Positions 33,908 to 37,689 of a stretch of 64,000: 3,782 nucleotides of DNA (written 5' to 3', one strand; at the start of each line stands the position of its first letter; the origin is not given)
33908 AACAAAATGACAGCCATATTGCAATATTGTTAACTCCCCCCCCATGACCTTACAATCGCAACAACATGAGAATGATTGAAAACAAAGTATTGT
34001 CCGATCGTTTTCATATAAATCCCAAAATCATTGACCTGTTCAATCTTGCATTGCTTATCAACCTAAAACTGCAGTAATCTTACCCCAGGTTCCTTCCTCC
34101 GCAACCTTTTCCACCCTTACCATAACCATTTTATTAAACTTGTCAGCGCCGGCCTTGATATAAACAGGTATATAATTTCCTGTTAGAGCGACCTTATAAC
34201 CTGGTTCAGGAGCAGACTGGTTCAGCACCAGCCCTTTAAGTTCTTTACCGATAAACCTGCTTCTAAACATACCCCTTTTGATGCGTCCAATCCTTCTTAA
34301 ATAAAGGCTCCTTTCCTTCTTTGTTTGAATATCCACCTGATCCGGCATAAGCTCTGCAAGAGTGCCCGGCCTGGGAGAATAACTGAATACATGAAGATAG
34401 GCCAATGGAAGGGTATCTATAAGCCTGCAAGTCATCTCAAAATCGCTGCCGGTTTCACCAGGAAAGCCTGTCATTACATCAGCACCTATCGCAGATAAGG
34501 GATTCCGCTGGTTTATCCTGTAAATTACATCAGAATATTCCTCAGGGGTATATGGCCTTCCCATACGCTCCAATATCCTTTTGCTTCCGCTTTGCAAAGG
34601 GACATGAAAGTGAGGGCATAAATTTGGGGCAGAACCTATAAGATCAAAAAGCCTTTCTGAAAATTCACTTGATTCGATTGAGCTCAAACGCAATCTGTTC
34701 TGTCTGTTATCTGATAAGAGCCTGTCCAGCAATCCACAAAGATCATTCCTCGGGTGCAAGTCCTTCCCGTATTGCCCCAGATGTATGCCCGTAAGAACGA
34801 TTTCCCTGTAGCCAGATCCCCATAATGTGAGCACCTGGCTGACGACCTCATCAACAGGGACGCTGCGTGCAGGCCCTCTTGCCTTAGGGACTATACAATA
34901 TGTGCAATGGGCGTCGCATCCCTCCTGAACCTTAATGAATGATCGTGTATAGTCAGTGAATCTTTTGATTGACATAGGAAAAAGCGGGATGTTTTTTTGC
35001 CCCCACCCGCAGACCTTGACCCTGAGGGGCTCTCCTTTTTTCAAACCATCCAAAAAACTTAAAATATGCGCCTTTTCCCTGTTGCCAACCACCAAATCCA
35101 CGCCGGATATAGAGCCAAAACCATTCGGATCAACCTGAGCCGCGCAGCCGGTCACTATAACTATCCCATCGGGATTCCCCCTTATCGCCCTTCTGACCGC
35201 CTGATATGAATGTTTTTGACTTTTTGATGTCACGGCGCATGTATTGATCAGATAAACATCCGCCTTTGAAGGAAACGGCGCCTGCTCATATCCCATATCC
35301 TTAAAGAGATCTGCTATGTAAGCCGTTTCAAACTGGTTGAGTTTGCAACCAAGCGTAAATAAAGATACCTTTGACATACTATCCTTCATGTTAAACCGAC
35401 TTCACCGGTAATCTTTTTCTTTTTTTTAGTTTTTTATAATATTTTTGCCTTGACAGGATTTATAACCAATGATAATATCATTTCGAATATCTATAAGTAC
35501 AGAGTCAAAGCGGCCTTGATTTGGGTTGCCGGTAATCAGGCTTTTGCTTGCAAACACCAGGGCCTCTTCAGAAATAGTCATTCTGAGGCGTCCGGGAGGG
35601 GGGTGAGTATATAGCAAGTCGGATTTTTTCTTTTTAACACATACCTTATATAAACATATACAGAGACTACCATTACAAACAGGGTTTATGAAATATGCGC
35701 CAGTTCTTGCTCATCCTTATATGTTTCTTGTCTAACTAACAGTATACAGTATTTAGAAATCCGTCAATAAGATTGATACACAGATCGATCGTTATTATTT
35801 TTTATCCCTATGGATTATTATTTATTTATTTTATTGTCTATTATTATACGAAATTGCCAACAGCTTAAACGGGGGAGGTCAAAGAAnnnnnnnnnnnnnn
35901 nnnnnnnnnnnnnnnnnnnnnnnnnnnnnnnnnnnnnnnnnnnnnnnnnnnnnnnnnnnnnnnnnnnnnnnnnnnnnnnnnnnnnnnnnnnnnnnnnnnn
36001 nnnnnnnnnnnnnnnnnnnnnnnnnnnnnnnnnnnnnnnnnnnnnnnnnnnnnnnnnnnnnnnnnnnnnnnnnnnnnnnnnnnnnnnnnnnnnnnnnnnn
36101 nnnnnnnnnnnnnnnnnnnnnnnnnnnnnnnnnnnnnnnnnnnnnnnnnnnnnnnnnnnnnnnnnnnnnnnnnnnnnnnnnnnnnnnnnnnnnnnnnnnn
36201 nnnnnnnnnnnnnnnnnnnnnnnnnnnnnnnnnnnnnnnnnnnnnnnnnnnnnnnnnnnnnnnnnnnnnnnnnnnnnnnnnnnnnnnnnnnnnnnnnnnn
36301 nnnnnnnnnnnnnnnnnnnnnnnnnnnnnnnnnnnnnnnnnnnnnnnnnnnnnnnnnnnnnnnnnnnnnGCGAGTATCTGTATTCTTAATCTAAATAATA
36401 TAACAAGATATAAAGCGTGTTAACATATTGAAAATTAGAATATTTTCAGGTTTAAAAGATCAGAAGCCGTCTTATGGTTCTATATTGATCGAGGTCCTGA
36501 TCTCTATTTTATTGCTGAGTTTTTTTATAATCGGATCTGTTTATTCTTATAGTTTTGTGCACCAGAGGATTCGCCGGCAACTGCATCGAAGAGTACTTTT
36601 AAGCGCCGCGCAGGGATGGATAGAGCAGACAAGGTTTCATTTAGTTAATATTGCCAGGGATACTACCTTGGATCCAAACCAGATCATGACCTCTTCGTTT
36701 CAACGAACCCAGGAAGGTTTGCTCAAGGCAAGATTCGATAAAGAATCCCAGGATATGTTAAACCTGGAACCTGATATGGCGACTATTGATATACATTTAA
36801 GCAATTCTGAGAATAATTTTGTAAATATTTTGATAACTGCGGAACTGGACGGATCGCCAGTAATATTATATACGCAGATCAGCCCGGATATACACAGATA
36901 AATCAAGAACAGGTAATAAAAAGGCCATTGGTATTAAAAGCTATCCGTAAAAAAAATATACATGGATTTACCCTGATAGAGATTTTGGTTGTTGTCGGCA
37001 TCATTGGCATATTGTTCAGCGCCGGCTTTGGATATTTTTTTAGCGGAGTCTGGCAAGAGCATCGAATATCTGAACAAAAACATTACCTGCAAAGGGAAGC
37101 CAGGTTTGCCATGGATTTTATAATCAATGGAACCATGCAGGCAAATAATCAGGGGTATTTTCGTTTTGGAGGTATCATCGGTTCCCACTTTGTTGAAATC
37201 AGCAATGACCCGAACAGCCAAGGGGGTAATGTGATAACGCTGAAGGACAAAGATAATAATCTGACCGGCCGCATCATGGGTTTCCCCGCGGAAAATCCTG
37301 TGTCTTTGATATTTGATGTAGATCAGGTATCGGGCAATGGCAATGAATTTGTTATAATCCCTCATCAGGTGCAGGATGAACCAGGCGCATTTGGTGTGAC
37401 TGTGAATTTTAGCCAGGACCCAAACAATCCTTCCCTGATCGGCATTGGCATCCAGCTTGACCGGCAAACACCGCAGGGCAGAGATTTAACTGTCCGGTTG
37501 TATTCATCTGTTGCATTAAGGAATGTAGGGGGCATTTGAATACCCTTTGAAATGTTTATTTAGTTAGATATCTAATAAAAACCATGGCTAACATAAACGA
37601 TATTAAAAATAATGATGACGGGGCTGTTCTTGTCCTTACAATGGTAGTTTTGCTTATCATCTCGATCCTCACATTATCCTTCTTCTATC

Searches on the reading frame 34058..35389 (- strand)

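Call 45: search_protein_families(library=pfam, proteins=[window:34058-35389:-], max_evalue=0.00001)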
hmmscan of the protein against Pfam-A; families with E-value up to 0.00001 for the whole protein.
window:34058-35389:- (443 aa): 2 families
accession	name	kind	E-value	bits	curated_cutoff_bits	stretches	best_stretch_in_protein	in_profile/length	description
PF00919.26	UPF0004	-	2e-23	82.7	27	1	7-102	1-98/98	Uncharacterized protein family UPF0004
PF04055.27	Radical_SAM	-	2.2e-20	73.9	29.5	1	152-324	1-166/166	Radical SAM superfamily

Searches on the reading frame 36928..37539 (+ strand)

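Call 58: search_protein_families(library=pfam, proteins=[window:36928-37539:+], max_evalue=0.00001)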
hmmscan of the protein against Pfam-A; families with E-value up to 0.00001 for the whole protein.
window:36928-37539:+ (203 aa): 1 family
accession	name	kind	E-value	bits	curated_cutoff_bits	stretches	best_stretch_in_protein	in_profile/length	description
PF07963.17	N_methyl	-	2e-07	30.8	21.2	1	9-32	2-25/27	Prokaryotic N-terminal methylation motif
